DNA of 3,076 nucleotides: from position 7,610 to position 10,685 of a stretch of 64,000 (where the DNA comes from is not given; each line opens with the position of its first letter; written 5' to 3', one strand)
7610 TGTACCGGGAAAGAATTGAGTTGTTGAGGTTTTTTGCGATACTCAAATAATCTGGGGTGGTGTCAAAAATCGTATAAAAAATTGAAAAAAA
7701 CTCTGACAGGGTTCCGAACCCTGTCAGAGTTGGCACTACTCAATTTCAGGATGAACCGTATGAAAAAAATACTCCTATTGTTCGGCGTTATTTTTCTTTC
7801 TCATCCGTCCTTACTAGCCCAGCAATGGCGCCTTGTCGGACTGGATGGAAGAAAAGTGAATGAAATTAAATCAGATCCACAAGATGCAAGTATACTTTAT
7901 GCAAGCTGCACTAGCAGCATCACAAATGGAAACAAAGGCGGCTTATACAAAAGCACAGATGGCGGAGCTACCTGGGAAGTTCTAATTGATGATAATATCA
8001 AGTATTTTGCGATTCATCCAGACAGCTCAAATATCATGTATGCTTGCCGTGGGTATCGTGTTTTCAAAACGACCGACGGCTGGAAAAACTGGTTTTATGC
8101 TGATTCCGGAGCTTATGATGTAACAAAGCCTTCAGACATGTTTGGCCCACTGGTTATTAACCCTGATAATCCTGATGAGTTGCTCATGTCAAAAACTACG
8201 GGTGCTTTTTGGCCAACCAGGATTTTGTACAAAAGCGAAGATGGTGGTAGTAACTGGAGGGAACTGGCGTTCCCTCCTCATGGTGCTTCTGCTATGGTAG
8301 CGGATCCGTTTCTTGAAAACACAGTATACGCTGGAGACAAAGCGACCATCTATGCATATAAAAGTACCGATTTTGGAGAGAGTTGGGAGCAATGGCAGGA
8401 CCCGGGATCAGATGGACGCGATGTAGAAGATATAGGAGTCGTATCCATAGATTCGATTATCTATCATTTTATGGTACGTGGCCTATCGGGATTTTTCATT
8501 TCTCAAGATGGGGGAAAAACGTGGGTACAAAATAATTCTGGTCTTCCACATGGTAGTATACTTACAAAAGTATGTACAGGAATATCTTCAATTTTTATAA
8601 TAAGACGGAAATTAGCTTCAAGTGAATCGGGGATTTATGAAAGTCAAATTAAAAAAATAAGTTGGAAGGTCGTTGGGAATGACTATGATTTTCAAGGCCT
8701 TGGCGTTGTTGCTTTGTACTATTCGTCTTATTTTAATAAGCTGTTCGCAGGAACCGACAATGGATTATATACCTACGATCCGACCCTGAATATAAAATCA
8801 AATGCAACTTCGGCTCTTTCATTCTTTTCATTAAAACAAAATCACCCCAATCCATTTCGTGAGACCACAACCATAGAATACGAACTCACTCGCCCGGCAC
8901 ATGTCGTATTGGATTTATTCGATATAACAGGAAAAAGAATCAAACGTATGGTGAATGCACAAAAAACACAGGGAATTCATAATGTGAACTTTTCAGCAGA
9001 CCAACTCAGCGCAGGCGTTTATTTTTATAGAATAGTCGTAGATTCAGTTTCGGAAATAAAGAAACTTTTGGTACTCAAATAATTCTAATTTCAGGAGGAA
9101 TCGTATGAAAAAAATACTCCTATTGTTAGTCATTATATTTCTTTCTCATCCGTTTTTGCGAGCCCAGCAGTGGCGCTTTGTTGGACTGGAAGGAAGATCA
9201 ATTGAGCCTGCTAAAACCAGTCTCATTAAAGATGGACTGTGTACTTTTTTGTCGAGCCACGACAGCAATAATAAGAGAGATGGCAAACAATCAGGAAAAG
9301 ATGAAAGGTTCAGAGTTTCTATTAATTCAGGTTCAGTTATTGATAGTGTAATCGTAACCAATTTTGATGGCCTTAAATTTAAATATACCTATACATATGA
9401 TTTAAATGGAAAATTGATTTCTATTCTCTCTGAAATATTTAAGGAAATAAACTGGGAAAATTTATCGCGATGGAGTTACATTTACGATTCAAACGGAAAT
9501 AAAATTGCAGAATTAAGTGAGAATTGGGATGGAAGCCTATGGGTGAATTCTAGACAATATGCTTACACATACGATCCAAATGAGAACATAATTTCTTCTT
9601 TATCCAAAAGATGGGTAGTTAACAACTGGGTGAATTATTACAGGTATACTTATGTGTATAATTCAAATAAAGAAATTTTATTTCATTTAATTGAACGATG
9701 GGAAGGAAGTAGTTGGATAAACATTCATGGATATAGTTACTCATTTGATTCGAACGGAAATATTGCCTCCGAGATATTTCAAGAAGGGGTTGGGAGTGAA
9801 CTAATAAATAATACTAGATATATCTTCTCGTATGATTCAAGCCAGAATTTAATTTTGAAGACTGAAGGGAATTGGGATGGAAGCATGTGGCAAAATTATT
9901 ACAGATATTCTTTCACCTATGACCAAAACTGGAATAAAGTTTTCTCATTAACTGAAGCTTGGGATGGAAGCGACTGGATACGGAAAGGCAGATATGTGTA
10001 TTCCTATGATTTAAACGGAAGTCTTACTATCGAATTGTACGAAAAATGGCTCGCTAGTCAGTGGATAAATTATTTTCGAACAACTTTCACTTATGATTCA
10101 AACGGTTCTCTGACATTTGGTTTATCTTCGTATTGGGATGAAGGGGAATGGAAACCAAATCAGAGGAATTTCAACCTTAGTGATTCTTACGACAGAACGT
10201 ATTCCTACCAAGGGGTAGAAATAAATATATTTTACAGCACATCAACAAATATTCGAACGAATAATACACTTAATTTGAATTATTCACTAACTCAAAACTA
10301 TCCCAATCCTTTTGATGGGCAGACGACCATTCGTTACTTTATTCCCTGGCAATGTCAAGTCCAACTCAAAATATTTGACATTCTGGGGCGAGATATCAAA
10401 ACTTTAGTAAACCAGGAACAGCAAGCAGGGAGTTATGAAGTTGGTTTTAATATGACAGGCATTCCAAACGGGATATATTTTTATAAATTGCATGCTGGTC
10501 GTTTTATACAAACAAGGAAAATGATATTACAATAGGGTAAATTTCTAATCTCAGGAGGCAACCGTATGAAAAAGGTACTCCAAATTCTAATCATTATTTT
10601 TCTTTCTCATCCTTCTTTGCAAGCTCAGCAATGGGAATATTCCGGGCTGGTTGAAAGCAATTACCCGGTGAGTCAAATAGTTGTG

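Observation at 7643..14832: Cassette-like array: three T9SS cargo paralogues with a shared 5' module and sorting domain but swapped cargo, followed by a T9SS S8 protease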

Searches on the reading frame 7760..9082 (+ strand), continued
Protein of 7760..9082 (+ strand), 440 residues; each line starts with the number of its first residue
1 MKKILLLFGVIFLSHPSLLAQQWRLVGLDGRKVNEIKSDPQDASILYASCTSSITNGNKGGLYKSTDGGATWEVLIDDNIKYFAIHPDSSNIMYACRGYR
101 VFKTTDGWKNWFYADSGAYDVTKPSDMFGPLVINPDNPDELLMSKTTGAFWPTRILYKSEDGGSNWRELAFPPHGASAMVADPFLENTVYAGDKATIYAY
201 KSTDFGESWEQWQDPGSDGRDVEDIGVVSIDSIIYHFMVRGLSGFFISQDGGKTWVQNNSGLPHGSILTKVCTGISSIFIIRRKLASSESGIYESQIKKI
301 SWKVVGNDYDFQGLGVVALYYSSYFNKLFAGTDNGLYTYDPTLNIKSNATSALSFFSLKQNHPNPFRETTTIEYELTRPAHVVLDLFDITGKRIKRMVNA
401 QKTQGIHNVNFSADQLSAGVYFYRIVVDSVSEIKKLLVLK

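Call 94: fold_search(model_id=the predicted structure, library=pdb)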
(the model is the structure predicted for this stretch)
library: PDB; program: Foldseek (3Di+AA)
matches with E <= 10: 1840; with E <= 0.001: 884
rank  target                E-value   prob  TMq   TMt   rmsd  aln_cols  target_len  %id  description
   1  2ebs_B                2.8e-12  1.00  0.56  0.33  16.8       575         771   13  Crystal Structure Anaalysis of Oligoxyloglucan reducing-end-specific cellobiohydrolase (OXG-RCBH) D465N Mutant Complex (released 2007-06-26)
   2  2ebs_A                5.0e-12  1.00  0.56  0.33   6.6       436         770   15  Crystal Structure Anaalysis of Oligoxyloglucan reducing-end-specific cellobiohydrolase (OXG-RCBH) D465N Mutant Complex (released 2007-06-26)
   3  3a0f                  7.5e-12  1.00  0.54  0.33   6.8       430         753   16  The crystal structure of Geotrichum sp. M128 xyloglucanase (released 2009-09-08)
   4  6p2m_A                7.9e-12  1.00  0.39  0.26   9.8       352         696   15  Crystal structure of the Caldicellulosiruptor lactoaceticus GH74 (ClGH74a) enzyme in complex with LLG xyloglucan (released 2019-07-31)
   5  1sqj_A                8.8e-12  1.00  0.55  0.33   6.4       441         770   15  Crystal Structure Analysis of Oligoxyloglucan reducing-end-specific cellobiohydrolase (OXG-RCBH) (released 2004-07-20)
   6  5fkq_B                1.0e-11  1.00  0.39  0.25  10.6       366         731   15  Unraveling the first step of xyloglucan degradation by the soil saprophyte Cellvibrio japonicus through the functional (released 2015-11-04)
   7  6p2l_A                1.1e-11  1.00  0.33  0.22  18.7       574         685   14  Crystal structure of Niastella koreensis GH74 (NkGH74) enzyme (released 2019-07-31)
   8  5fkt_B                1.1e-11  1.00  0.39  0.25  10.4       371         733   15  Unraveling the first step of xyloglucan degradation by the soil saprophyte Cellvibrio japonicus through the functional (released 2015-11-04)
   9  7kn8_A                1.2e-11  1.00  0.54  0.35   6.9       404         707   16  Crystal structure of the GH74 xyloglucanase from Xanthomonas campestris (Xcc1752) (released 2021-05-26)
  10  6mgj_A                1.6e-11  1.00  0.38  0.24  10.4       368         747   18  Crystal structure of the catalytic domain from GH74 enzyme PoGH74 from Paenibacillus odorifer, apoenzyme (released 2019-01-23)
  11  5oj3_A                1.8e-11  1.00  0.49  0.64   5.5       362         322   14  YCF48 from Cyanidioschyzon merolae (released 2018-08-08)
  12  3f6k_A                4.4e-11  1.00  0.36  0.27  15.3       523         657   13  Crystal structure of the Vps10p domain of human sortilin/NTS3 in complex with neurotensin (released 2008-12-30)
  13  5oj5_A                5.1e-11  1.00  0.51  0.69   4.9       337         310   14  YCF48 bound to D1 peptide (released 2018-08-08)
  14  3wsz_A                5.4e-11  1.00  0.36  0.30  14.8       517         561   13  SorLA Vps10p domain in complex with Abeta-derived peptide (released 2015-02-04)
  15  5nnj_A                5.7e-11  1.00  0.36  0.26  17.0       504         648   13  Dimer structure of Sortilin ectodomain crystal form 3, 4.0 Angstrom (released 2017-11-29)
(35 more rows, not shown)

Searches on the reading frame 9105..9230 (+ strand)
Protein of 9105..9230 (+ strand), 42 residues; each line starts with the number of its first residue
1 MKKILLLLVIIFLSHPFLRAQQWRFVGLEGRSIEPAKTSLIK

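Call 40: find_homologous_proteins(query=A5, max_evalue=10)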
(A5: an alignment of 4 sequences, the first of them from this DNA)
Query A5 (4 sequences): no candidate shares three 5-residue words with the query. No homologue found.

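Call 43: find_related_loci(query=A5, collection=metagenome_contigs, flank=10000)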
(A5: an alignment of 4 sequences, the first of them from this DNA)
Query A5 (42 aa) in metagenome_contigs; peptide patterns used: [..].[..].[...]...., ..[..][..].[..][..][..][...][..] (x = any residue, [..] = any of these).
600 stretches matched a pattern, but none encodes a relative of the query by tblastn (E <= 1e-3).

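Call 70: search_protein_representatives(alignment_id=A8)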
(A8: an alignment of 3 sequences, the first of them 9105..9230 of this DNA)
Query: 3 sequences, 42 profile positions. Proteins with E-value up to 0.001 (for the whole library): 5; up to 1e-10: 1; up to 1e-30: 0. The best 5 are listed.
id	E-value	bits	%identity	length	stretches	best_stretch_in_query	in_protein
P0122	5.7e-13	64.1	-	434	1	1-40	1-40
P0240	3.1e-06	42.6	-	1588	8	27-41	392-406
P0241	3.1e-05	39.4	-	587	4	27-40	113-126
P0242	4.3e-05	38.9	-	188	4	17-30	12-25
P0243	2.9e-04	36.3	-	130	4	3-19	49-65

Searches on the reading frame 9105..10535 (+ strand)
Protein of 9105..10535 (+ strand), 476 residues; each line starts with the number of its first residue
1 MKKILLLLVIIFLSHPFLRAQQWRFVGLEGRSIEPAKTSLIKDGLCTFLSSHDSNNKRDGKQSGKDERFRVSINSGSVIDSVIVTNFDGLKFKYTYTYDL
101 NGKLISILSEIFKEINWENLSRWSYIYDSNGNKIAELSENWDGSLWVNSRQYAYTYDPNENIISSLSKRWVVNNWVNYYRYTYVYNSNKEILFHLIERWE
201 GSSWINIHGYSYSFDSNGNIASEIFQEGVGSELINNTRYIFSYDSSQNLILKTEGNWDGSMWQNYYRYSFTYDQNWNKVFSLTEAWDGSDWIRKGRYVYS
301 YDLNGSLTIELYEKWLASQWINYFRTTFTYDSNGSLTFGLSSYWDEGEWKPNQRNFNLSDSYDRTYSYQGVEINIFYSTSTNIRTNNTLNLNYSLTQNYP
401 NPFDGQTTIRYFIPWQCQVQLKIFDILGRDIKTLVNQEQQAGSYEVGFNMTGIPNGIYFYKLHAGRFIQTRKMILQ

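Call 4: search_protein_families(library=pfam, proteins=[window:9105-10535:+], max_evalue=0.01)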
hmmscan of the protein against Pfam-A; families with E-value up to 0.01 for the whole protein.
window:9105-10535:+ (476 aa): 4 families
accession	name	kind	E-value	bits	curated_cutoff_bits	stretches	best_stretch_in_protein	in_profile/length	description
PF12930.12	DUF3836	-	1.2e-11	45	25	1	218-266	41-91/127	Family of unknown function (DUF3836)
PF18962.6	Por_Secre_tail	-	4.3e-11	43.4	27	1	399-474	2-74/75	Secretion system C-terminal sorting domain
PF05593.20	RHS_repeat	-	0.00026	21.7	22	0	94-107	18-31/38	RHS Repeat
PF07661.19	MORN_2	-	0.00088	19.7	29.6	0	208-224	2-18/22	MORN repeat variant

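Call 5: search_protein_families(library=ncbifam, proteins=[window:9105-10535:+], max_evalue=0.01)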
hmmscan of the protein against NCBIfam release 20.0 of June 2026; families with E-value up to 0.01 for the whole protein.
window:9105-10535:+ (476 aa): 4 families
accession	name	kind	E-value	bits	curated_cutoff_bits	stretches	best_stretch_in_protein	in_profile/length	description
TIGR04183.1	Por_Secre_tail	domain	1.9e-12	47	23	1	399-476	2-72/72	T9SS type A sorting domain-containing protein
NF052323.1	T9SSA_dep_M6i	equivalog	8.3e-11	40.6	600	1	381-464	943-1026/1043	T9SS-dependent M6-like inactivated metalloprotease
NF038113.1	T9SSA_dep_M36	equivalog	1.9e-08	32.9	885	1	390-476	787-869/869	T9SS-dependent M36 family metallopeptidase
TIGR01643.1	YD_repeat_2x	repeat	0.00025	21.4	15.8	0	92-107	16-31/42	YD repeat-containing protein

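Call 13: find_encoding_contigs(protein=window:9105-10535:+, flank=10000, max_places=10)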
Protein window:9105-10535:+ (476 aa): no gene with exactly this product is on record in the collection.

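Call 15: find_homologous_proteins(query=window:9105-10535:+, max_evalue=0.001)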
Query window:9105-10535:+ (476 aa): 1515 proteins with E <= 0.001 among 7103 candidates; the best 120 are listed.
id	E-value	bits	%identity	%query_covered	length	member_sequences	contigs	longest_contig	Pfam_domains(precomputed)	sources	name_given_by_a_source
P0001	0.0e+0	1089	100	100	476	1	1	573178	PF12930.13,PF18962.8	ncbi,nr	ncbi:MAG: T9SS type A sorting domain-containing protein [Deferribacteres bacterium]|nr:T9SS type A s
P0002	1.0e-87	313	39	81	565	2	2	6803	PF05593.20,PF18962.8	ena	-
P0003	7.9e-86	307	45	75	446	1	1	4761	PF12930.13,PF05593.20,PF18962.8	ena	-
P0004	1.5e-85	306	39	85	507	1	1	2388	PF18962.8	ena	-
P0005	1.5e-83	299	39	86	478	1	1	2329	PF12930.13,PF18962.8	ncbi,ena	-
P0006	1.1e-82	296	38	85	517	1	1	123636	PF05593.20,PF18962.8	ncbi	ncbi:MAG: T9SS type A sorting domain-containing protein [bacterium]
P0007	5.2e-77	278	35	84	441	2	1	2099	PF18962.8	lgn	-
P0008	2.6e-75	272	36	84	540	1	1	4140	PF18962.8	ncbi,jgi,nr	ncbi:MAG: T9SS type A sorting domain-containing protein [Chlorobi bacterium]|nr:T9SS type A sorting 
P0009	5.7e-75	271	46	56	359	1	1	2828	PF05593.20,PF18962.8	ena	-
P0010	2.8e-73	265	33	80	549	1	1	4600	PF12930.13,PF18962.8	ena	-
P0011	4.4e-73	265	36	100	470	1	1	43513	PF18962.8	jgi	-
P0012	1.5e-72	263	35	80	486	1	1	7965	PF05593.20,PF18962.8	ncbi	-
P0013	8.0e-72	261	38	84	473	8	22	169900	PF05593.20,PF18962.8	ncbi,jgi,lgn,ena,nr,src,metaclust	ncbi:MAG: hypothetical protein A2315_03965 [Ignavibacteria bacterium RIFOXYB2_FULL_35_12]|nr:MAG: hy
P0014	4.1e-71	258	38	80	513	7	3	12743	PF12930.13,PF05593.20,PF18962.8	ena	-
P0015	3.9e-70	255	32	100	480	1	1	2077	PF12930.13,PF05593.20,PF18962.8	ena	-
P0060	1.8e-31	128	63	22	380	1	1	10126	PF18962.8,PF14870.13,PF15902.13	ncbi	ncbi:MAG: T9SS C-terminal target domain-containing protein, partial [Calditrichaeota bacterium]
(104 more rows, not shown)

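Call 17: find_encoding_contigs(protein=P0060, flank=10000, max_places=10)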
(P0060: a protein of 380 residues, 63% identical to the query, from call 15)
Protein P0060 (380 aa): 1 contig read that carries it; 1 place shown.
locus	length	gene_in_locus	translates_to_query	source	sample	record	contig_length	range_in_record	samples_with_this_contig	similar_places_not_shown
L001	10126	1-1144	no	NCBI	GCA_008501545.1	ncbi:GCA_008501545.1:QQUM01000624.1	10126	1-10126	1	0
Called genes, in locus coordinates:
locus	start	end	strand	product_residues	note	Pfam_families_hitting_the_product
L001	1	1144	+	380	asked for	PF14870:PSII_BNR (faint), PF15902:Sortilin-Vps10, PF18962:Por_Secre_tail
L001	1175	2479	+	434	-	PF15902:Sortilin-Vps10 (faint), PF18962:Por_Secre_tail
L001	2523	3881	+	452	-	PF22148:Fervidolysin_NPro-like (weak), PF00082:Peptidase_S8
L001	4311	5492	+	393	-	PF13860:FlgD_ig, PF18962:Por_Secre_tail (weak)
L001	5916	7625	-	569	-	PF27054:Beta_methylindole_red_C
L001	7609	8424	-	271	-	PF01479:S4, PF00849:PseudoU_synth_2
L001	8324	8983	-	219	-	PF04079:SMC_ScpB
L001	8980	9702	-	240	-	PF02616:SMC_ScpA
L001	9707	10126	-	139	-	PF00579:tRNA-synt_1b (weak)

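Call 18: find_encoding_contigs(protein=P0001, flank=10000, max_places=10)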
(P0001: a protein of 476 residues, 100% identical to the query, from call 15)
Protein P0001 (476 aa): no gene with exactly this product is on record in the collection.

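Call 69: search_solved_structures(query=window:9105-10535:+, max_evalue=0.01)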
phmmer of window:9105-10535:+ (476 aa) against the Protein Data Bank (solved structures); distinct sequences matched with E-value up to 0.01: 0.

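Call 88: predict_structure(alignment_id=A9)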
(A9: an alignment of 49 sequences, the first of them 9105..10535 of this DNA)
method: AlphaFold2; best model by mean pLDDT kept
length: 476 residues; sequences in the alignment: 49
mean_pLDDT: 85.3   pTM: 0.67
mean pLDDT of the five models: 85.3, 85.0, 84.9, 84.8, 84.4
residues with pLDDT >= 90: 343; 70-90: 57; 50-70: 11; < 50: 65
segments of 3 or more residues with pLDDT < 50: 20-74, 382-391
pLDDT, mean of each block of 10 residues (from residue 1): 79 60 34 28 26 33 37 68 98 95 94 97 95 96 98 95 97 97 94 96 97 93 96 97 94 98 98 94 98 98 94 97 98 93 98 93 90 92 39 79 91 92 96 96 93 94 91 94
secondary structure, 60 per line:
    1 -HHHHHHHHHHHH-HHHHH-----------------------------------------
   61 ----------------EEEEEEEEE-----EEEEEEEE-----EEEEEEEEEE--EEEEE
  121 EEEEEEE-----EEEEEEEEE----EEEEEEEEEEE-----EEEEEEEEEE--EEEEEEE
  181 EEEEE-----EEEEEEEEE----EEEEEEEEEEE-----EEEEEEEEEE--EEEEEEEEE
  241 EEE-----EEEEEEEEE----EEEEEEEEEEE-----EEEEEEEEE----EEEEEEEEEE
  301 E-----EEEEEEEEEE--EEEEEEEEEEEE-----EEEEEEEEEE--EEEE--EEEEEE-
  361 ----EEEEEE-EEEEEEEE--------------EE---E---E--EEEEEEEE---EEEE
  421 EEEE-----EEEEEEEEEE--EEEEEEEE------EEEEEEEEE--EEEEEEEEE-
elements in order: H2-13 H15-19 E77-85 E91-98 E104-113 E116-127 E133-141 E146-156 E162-171 E174-185 E191-199 E204-214 E220-229 E232-243 E249-257 E262-272 E278-286 E291-301 E307-316 E319-330 E336-345 E348-351 E354-359 E365-370 E372-379 E406-413 E417-424 E430-439 E442-449 E456-464 E467-475

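Call 93: fold_search(model_id=the predicted structure, library=pdb)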
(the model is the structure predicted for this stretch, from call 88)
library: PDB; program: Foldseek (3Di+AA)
matches with E <= 10: 1560; with E <= 0.001: 35
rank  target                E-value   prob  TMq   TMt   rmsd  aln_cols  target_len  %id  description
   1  8qja_C                3.6e-12  1.00  0.12  0.08  34.2       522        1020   11  T6SS-linked Rhs repeat protein - Advenella mimigardefordensis VgrG-Rhs core (released 2024-09-25)
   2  8qja_B                6.4e-12  1.00  0.12  0.07  34.3       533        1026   11  T6SS-linked Rhs repeat protein - Advenella mimigardefordensis VgrG-Rhs core (released 2024-09-25)
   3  8qja_A                2.6e-11  1.00  0.18  0.10  32.0       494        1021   12  T6SS-linked Rhs repeat protein - Advenella mimigardefordensis VgrG-Rhs core (released 2024-09-25)
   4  8qja_D                2.6e-11  1.00  0.12  0.08  34.2       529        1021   11  T6SS-linked Rhs repeat protein - Advenella mimigardefordensis VgrG-Rhs core (released 2024-09-25)
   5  7pq5                  8.1e-11  1.00  0.09  0.05  33.2       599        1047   11  Photorhabdus laumondii T6SS-associated Rhs protein carrying the Tre23 toxin domain (released 2021-12-01)
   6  8qjd_B                1.6e-10  1.00  0.23  0.12  28.7       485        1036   15  T6SS-linked Rhs repeat protein - Salmonella bongori Rhs-core domain (released 2024-09-25)
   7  8uy4_A                2.7e-10  1.00  0.19  0.09  31.9       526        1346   12  Acinetobacter baumannii Tse15 Rhs effector (released 2024-10-09)
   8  8cp6_B                4.2e-10  1.00  0.16  0.09  33.1       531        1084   13  Type six secretion system exported effector 5 (Tse5) (released 2023-12-06)
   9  8uxt                  2.2e-09  1.00  0.11  0.05  33.6       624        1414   11  Acinetobacter baumannii Tse15 Rhs effector, toxin cleavage mutant (D1369N, D1391N) (released 2024-10-09)
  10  9ifo_A                3.2e-09  1.00  0.18  0.08  27.3       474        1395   14  Structure of Teneurin-Like Protein (TLP) (released 2026-03-11)
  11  4igl_D                4.0e-09  1.00  0.25  0.19  28.7       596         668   10  Structure of the RHS-repeat containing BC component of the secreted ABC toxin complex from Yersinia entomophaga (released 2013-08-07)
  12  6suq                  5.1e-09  1.00  0.31  0.09  25.9       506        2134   12  Crystal Structure of TcdB2-TccC3-TEV (released 2019-12-04)
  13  4o9x                  2.1e-08  1.00  0.26  0.08  26.9       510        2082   13  Crystal Structure of TcdB2-TccC3 (released 2014-02-26)
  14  5kis_B                4.2e-08  1.00  0.30  0.22  25.2       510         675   11  YenB/RHS2 complex (released 2017-08-09)
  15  6fb3_A                5.6e-07  0.97  0.11  0.04  33.1       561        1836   12  Teneurin 2 Partial Extracellular Domain (released 2018-03-28)
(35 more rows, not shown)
